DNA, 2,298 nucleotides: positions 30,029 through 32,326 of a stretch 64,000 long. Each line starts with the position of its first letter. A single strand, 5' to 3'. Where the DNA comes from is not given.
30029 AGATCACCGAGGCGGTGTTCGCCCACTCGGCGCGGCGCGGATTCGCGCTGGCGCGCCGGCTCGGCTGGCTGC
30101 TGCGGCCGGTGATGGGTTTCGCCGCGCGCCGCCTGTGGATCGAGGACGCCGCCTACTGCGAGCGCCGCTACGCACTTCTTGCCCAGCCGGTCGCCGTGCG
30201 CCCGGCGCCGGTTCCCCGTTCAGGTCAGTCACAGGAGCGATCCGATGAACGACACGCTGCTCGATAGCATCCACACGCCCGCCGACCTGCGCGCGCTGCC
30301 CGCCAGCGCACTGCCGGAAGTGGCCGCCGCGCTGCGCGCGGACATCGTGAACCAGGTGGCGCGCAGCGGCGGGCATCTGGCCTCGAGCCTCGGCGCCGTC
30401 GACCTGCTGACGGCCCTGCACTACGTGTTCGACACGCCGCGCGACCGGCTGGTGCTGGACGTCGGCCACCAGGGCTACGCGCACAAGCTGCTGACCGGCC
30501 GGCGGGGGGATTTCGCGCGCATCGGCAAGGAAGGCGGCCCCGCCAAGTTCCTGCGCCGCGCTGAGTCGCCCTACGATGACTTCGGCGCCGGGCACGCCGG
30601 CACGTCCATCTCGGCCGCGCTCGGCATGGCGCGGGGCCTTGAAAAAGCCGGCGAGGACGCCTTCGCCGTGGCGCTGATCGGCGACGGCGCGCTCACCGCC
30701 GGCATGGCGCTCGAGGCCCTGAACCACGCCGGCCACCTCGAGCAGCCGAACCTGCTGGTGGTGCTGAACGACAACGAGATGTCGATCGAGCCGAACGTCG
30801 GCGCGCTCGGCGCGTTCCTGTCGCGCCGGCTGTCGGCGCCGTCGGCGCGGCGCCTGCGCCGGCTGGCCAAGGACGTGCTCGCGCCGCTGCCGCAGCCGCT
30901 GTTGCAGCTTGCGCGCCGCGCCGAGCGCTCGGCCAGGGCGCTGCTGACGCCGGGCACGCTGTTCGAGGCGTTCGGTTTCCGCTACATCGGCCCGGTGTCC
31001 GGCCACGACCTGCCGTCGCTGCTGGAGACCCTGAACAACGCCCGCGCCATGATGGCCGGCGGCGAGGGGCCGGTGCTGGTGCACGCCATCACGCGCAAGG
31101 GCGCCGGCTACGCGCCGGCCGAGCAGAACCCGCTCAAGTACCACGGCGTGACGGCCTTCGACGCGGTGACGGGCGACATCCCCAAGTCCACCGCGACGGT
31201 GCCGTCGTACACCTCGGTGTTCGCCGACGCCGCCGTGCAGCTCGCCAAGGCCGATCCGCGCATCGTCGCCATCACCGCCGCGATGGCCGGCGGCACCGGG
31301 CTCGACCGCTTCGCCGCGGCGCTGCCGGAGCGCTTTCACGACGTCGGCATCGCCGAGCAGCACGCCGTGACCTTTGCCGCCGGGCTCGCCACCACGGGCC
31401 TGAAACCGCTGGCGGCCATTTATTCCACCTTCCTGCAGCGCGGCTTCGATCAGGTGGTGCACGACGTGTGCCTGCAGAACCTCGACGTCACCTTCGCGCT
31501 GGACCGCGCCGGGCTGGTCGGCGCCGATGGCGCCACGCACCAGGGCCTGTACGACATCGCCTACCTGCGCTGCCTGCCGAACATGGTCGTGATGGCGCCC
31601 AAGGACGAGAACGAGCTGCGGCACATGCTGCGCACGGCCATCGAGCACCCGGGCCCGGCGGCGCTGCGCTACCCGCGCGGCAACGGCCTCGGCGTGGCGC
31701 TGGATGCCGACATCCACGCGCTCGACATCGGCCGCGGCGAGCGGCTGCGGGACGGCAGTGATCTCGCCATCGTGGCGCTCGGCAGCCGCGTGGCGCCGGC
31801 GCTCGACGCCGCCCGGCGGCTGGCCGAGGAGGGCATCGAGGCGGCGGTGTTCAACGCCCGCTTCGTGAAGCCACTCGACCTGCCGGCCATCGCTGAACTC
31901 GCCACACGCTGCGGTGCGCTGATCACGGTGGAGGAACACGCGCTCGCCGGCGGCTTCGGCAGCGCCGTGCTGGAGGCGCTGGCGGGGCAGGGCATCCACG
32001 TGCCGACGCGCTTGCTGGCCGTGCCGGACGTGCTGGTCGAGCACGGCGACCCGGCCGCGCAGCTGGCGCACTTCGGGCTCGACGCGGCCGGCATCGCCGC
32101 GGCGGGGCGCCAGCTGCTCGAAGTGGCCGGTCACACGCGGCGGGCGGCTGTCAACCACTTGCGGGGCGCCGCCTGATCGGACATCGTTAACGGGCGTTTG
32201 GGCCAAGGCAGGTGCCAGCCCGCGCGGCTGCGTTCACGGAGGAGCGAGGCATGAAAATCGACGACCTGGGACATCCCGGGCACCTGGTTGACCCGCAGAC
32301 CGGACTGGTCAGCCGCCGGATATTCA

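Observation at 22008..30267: Predicted aryl-carotenoid (isorenieratene-type) pathway with actinobacterial crtT-crtU-crtV in an apparently non-phototrophic proteobacterium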

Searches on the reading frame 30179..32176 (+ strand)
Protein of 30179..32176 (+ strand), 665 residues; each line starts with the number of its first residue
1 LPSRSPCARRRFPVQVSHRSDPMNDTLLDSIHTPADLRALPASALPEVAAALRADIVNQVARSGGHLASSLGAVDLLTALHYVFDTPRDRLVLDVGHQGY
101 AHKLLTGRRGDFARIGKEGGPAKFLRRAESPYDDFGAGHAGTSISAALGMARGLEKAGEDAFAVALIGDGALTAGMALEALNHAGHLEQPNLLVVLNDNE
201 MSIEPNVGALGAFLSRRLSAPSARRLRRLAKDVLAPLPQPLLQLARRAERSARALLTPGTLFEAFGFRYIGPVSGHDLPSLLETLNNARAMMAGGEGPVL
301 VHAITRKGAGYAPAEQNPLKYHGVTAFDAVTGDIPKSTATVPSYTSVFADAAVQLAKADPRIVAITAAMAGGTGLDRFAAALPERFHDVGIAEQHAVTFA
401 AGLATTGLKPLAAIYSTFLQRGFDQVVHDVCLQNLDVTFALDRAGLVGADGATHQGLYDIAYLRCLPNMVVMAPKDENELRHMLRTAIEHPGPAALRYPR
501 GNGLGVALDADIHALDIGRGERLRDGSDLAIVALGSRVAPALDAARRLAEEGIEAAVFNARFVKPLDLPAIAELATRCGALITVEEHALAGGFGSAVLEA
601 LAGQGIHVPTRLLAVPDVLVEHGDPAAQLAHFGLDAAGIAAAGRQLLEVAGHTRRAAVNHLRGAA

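Call 5: search_protein_families(library=pfam, proteins=[window:30179-32176:+])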
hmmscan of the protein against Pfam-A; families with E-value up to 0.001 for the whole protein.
window:30179-32176:+ (665 aa): 6 families
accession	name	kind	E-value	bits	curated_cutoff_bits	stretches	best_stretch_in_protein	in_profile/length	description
PF13292.11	DXP_synthase_N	-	3.9e-100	335.1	21.2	1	28-305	1-274/274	1-deoxy-D-xylulose-5-phosphate synthase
PF02779.29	Transket_pyr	-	5e-50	170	27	1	343-502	4-171/174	Transketolase, pyrimidine binding domain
PF02780.25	Transketolase_C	-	8.8e-33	113.3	25.9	1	518-639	1-124/124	Transketolase, C-terminal domain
PF00456.26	Transketolase_N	-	5e-08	32.7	22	1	160-207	144-191/334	Transketolase, thiamine diphosphate binding domain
PF02775.26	TPP_enzyme_C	-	2.2e-06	28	21.9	1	128-201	18-85/151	Thiamine pyrophosphate enzyme, C-terminal TPP binding domain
PF00676.26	E1_dh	-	1.3e-05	24.8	22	1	69-197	35-160/300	Dehydrogenase E1 component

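Call 6: search_protein_families(library=ncbifam, proteins=[window:30179-32176:+])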
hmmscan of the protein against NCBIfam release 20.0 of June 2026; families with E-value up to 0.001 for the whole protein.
window:30179-32176:+ (665 aa): 13 families
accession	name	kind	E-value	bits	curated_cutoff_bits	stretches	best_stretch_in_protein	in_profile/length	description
TIGR00204.1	dxs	equivalog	5.2e-237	788.2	465.95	1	30-645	3-613/616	1-deoxy-D-xylulose-5-phosphate synthase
NF003933.0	PRK05444.2-2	equivalog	1.5e-154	515.9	395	1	23-640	3-598/606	1-deoxy-D-xylulose-5-phosphate synthase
NF008968.0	PRK12315.1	subfamily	3.4e-125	418.6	510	2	260-608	202-544/582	1-deoxy-D-xylulose-5-phosphate synthase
NF004559.0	PRK05899.2-5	equivalog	7.2e-67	226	488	2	346-648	322-625/627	transketolase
NF004556.0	PRK05899.2-2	equivalog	2.6e-38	131.7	575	2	349-646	329-637/639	transketolase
TIGR00232.1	tktlase_bact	equivalog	2.2e-21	75.9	682.25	2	385-559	397-573/654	transketolase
NF006667.0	PRK09212.1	subfamily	1.1e-19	70.6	321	1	383-601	50-276/327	pyruvate dehydrogenase complex E1 component subunit beta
NF008854.0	PRK11892.1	equivalog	2e-17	63.1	454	1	384-601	189-415/464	pyruvate dehydrogenase complex E1 component subunit beta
NF004558.0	PRK05899.2-4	equivalog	1.9e-16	59.6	788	1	377-558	384-567/651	transketolase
TIGR03181.1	PDH_E1_alph_x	equivalog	2.2e-10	40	411.35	1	141-199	125-182/341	pyruvate dehydrogenase (acetyl-transferring) E1 component subunit alpha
TIGR03182.1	PDH_E1_alph_y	equivalog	3.3e-06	26.2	393.85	1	136-200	108-171/315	pyruvate dehydrogenase (acetyl-transferring) E1 component subunit alpha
NF007201.0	PRK09622.1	equivalog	3.8e-05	22.8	590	1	526-596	267-337/405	2-oxoacid:ferredoxin oxidoreductase subunit alpha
NF041170.1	Oxoac_fdxalpha_Archa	equivalog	0.00071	18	800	0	527-590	520-584/636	2-oxoacid:ferredoxin oxidoreductase subunit alpha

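Call 83: find_homologous_proteins(query=window:30245-32176:+, max_evalue=1e-50)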
Query window:30245-32176:+ (643 aa): 8000 proteins with E <= 1e-50 among 8000 candidates; the best 120 are listed.
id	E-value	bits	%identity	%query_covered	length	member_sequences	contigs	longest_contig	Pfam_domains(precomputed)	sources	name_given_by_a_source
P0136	0.0e+0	1323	95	100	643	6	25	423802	PF02775.27,PF13292.12,PF00676.26,PF02780.26,PF02779.30,PF00456.27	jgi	jgi:1-deoxy-D-xylulose-5-phosphate synthase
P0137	0.0e+0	1264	91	100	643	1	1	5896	PF02775.27,PF13292.12,PF00676.26,PF02780.26,PF02779.30,PF00456.27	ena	-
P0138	0.0e+0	1242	90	100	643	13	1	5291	PF02775.27,PF13292.12,PF00676.26,PF02780.26,PF02779.30,PF00456.27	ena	-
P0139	0.0e+0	1175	85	100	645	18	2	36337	PF02775.27,PF13292.12,PF00676.26,PF02780.26,PF02779.30,PF00456.27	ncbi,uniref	ncbi:1-deoxy-D-xylulose-5-phosphate synthase [Immundisolibacter sp.]|uniref:1-deoxy-D-xylulose-5-pho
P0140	0.0e+0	1161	86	97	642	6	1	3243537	PF13292.12,PF00676.26,PF02780.26,PF02779.30,PF00456.27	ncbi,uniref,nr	ncbi:1-deoxy-D-xylulose-5-phosphate synthase [Immundisolibacter cernigliae]|uniref:1-deoxy-D-xylulos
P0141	0.0e+0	1158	84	99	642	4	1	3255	PF02775.27,PF13292.12,PF00676.26,PF02780.26,PF02779.30,PF00456.27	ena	-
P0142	0.0e+0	1156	86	95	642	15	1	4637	PF02775.27,PF13292.12,PF00676.26,PF02780.26,PF02779.30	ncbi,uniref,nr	ncbi:1-deoxy-D-xylulose-5-phosphate synthase [Immundisolibacter sp.]|uniref:1-deoxy-D-xylulose-5-pho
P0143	0.0e+0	1148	84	99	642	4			PF02775.27,PF13292.12,PF00676.26,PF02780.26,PF02779.30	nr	nr:G125 [uncultured bacterium]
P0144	0.0e+0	1148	86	95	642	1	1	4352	PF02775.27,PF13292.12,PF00676.26,PF02780.26,PF02779.30,PF00456.27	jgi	jgi:1-deoxy-D-xylulose-5-phosphate synthase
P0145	0.0e+0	1144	84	100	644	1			PF02775.27,PF13292.12,PF00676.26,PF02780.26,PF02779.30,PF00456.27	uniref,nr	uniref:1-deoxy-D-xylulose-5-phosphate synthase n=1 Tax=uncultured bacterium UPO43 TaxID=1776968 RepI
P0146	0.0e+0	1141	83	100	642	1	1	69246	PF02775.27,PF13292.12,PF00676.26,PF02780.26,PF02779.30,PF00456.27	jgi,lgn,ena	-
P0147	0.0e+0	1131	83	100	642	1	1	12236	PF02775.27,PF13292.12,PF00676.26,PF02780.26,PF02779.30,PF00456.27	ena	-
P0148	0.0e+0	1130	83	100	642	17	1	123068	PF02775.27,PF13292.12,PF00676.26,PF02780.26,PF02779.30,PF00456.27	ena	-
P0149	0.0e+0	1119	83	97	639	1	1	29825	PF02775.27,PF13292.12,PF02780.26,PF02779.30,PF00456.27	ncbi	-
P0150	2.1e-277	940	70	97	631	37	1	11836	PF02775.27,PF13292.12,PF00676.26,PF17147.10,PF02780.26,PF02779.30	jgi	jgi:1-deoxy-D-xylulose-5-phosphate synthase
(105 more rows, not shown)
